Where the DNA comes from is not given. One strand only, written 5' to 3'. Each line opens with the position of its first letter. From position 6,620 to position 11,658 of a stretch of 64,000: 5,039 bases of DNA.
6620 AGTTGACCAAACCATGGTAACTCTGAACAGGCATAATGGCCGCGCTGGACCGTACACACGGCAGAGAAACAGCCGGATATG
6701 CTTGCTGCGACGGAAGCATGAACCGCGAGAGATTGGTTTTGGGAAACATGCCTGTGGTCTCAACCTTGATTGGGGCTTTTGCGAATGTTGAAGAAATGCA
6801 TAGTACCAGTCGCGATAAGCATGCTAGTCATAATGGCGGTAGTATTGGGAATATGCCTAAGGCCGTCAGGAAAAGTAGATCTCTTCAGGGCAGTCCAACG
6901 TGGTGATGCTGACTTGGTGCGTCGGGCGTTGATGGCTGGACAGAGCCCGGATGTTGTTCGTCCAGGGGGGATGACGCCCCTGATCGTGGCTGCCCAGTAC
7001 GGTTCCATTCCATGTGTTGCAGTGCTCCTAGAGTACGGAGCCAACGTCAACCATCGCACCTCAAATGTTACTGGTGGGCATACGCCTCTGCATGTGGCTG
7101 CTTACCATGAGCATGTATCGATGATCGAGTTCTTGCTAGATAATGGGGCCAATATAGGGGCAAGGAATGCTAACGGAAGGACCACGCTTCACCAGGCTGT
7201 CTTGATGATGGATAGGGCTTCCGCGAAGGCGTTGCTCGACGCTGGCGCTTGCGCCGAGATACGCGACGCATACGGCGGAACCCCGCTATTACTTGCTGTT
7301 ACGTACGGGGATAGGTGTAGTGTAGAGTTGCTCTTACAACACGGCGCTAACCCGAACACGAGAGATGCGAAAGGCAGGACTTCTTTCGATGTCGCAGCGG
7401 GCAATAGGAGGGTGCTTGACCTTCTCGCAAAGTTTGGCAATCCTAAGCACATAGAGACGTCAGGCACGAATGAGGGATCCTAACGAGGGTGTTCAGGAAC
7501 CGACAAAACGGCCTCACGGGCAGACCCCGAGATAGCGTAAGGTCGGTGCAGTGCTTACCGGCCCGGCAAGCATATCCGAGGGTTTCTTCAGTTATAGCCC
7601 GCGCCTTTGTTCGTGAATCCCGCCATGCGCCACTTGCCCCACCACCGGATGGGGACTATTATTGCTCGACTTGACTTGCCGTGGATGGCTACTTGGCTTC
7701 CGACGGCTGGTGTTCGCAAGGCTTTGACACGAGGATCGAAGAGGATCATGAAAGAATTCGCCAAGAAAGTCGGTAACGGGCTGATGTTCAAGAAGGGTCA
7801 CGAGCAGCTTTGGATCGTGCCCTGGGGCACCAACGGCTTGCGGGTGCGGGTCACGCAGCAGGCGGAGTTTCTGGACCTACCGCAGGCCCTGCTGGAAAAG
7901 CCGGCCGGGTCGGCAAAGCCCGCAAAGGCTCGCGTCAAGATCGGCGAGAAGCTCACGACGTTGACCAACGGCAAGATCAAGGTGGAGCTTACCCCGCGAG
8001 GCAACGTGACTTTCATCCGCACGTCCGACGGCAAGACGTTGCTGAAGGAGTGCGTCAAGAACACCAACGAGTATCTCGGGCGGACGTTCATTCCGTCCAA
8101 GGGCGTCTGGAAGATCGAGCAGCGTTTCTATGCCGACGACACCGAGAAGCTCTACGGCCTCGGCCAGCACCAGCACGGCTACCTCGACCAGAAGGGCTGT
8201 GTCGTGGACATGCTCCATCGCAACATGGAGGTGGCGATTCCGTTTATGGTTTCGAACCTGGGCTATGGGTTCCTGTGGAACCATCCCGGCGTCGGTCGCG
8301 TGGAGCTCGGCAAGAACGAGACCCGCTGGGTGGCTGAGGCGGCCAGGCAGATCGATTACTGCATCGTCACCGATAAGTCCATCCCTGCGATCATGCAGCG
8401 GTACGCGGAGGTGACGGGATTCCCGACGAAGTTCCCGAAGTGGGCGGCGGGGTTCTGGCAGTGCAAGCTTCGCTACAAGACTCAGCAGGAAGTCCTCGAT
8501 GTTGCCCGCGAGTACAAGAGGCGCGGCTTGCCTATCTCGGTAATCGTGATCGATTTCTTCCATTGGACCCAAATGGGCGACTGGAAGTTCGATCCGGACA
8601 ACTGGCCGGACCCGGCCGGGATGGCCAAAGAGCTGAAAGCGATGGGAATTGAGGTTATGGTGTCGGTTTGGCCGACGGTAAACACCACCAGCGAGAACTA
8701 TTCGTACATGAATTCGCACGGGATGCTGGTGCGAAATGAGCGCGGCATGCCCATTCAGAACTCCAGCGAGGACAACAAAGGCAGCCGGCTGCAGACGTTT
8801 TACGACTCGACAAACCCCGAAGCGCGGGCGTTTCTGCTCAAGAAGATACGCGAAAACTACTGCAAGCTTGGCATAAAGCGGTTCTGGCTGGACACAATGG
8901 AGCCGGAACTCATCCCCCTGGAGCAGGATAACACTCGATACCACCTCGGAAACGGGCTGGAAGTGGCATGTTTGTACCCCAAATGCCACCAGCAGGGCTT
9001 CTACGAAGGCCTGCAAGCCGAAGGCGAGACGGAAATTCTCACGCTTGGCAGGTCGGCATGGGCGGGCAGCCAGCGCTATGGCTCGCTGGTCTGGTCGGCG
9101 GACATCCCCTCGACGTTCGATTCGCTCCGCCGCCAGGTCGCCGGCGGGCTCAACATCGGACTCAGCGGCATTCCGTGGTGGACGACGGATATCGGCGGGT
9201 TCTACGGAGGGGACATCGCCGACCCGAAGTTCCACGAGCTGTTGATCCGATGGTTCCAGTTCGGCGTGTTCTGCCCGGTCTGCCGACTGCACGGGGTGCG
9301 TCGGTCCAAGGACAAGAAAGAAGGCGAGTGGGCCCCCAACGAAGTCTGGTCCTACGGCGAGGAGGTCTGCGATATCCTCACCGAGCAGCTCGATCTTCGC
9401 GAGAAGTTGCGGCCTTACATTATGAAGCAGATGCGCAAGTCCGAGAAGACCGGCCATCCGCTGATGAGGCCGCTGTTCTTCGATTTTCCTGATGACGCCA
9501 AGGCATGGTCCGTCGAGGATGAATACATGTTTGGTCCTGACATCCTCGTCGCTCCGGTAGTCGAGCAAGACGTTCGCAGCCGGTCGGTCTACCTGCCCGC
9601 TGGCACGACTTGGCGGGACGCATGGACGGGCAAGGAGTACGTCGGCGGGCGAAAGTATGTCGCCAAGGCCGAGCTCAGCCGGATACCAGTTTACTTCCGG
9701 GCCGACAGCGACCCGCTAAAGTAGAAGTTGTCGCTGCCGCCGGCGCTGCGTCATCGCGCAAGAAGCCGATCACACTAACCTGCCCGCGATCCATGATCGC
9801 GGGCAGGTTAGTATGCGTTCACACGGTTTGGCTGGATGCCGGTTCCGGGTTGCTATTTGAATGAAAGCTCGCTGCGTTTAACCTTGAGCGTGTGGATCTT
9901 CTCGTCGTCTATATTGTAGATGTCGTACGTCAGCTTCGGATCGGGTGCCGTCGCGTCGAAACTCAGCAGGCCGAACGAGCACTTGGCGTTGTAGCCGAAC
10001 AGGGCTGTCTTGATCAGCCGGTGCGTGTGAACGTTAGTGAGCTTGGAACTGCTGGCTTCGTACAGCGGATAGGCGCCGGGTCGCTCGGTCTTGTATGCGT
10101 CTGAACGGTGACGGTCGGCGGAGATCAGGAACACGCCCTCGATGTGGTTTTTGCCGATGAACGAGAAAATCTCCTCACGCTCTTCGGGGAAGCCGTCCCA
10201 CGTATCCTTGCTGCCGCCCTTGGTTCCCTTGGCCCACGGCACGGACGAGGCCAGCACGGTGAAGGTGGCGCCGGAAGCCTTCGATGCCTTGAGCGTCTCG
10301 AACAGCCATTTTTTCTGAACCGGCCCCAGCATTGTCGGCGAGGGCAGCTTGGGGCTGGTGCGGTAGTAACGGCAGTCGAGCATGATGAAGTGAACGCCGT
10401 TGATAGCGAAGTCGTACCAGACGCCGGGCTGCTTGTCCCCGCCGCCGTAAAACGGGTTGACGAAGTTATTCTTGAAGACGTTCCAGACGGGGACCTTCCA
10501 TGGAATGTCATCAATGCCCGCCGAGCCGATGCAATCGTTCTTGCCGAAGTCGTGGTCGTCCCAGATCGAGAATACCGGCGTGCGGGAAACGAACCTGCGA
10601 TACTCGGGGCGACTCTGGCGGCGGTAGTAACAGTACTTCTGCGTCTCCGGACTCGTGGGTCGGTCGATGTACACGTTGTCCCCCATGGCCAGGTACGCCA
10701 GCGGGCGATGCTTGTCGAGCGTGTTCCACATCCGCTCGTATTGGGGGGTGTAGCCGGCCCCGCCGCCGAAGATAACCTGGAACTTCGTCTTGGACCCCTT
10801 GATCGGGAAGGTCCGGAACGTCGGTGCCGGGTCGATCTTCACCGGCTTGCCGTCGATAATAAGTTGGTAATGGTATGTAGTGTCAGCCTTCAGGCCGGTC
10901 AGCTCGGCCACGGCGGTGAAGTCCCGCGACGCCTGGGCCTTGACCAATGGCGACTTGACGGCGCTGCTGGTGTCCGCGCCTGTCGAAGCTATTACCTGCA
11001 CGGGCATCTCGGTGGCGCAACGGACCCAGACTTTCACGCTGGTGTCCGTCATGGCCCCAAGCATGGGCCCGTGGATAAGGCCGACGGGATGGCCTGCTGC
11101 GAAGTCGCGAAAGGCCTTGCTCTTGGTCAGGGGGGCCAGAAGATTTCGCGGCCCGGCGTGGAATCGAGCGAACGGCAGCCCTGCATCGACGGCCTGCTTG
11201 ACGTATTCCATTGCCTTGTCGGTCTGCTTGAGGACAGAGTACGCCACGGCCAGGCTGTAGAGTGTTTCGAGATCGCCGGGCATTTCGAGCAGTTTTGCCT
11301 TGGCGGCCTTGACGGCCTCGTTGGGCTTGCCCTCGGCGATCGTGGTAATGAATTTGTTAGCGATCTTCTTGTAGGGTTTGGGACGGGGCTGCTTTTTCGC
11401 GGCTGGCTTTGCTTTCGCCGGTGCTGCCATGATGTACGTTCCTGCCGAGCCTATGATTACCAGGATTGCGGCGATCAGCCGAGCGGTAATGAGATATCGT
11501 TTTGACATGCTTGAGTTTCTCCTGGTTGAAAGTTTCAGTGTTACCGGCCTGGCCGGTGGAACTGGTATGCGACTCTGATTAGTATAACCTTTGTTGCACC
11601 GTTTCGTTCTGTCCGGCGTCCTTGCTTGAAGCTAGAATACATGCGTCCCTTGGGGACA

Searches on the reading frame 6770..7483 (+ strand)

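Call 41: search_protein_families(library=pfam, proteins=[window:6770-7483:+], max_evalue=0.00001)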
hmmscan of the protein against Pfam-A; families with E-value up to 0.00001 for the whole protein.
window:6770-7483:+ (237 aa): 6 families
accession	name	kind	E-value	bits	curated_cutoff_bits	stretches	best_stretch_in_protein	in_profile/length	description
PF12796.13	Ank_2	-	1.3e-50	170.4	27.3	4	38-133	1-90/90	Ankyrin repeats (3 copies)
PF00023.36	Ank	-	2.5e-32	109.5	21.1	3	103-133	2-32/33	Ankyrin repeat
PF13637.12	Ank_4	-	2.3e-30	104.4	22.7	2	72-123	2-50/50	Ankyrin repeats (many copies)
PF13606.12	Ank_3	-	1.4e-23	80.5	22.3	0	103-129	2-28/30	Ankyrin repeat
PF13857.12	Ank_5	-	1.9e-23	82.7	27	1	99-141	10-54/56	Ankyrin repeats (many copies)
PF24521.3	Ank_KRIT1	-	1.1e-08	35.4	80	0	37-139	21-121/149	KRIT1 ankyrin-repeats domain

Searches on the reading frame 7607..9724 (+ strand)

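Call 40: search_protein_families(library=pfam, proteins=[window:7607-9724:+], max_evalue=0.00001)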
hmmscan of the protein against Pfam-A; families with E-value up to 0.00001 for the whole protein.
window:7607-9724:+ (705 aa): 3 families
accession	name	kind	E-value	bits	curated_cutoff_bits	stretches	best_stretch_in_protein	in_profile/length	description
PF01055.32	Glyco_hydro_31_2nd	-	9.1e-83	278.7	23.5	1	275-606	3-326/328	Glycosyl hydrolases family 31 TIM-barrel domain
PF21365.3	Glyco_hydro_31_3rd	-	3.4e-28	98.4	24.4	1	616-701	1-85/87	Glycosyl hydrolase family 31 C-terminal domain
PF13802.12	Gal_mutarotas_2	-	6.2e-06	27.1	27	0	79-228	13-179/184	Glycosyl hydrolase 31 N-terminal galactose mutarotase-like domain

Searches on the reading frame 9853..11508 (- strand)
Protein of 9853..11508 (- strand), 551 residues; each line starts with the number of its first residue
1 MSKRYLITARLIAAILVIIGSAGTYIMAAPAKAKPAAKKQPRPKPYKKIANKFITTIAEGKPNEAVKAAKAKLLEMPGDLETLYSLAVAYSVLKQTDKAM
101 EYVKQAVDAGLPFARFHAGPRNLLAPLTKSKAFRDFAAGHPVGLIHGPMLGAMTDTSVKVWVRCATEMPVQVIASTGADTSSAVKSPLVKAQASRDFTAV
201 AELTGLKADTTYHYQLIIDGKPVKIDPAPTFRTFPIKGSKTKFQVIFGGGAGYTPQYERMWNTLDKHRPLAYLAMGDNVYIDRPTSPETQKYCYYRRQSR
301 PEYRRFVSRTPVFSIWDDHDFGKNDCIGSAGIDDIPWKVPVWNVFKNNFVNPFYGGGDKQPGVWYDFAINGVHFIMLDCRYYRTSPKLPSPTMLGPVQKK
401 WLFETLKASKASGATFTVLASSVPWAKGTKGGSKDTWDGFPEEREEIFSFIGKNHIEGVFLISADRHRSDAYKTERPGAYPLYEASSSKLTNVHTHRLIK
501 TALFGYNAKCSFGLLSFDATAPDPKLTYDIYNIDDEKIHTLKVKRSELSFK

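Call 40: search_protein_families(library=pfam, proteins=[window:9853-11508:-], max_evalue=0.00001)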
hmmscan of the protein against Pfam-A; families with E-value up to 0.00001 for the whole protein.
window:9853-11508:- (551 aa): 4 families
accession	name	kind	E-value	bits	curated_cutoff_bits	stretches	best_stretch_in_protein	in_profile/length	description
PF09423.15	PhoD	-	1.7e-21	77.2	27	1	268-475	24-272/343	PhoD-like phosphatase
PF25077.1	DUF7800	-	3.6e-11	43.5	27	1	144-232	4-85/89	Domain of unknown function (DUF7800)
PF16655.11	PhoD_N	-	3.9e-09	37.4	30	1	146-220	1-80/90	PhoD-like phosphatase, N-terminal domain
PF14559.12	TPR_19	-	7.1e-06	26.7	25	0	57-114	2-59/68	Tetratricopeptide repeat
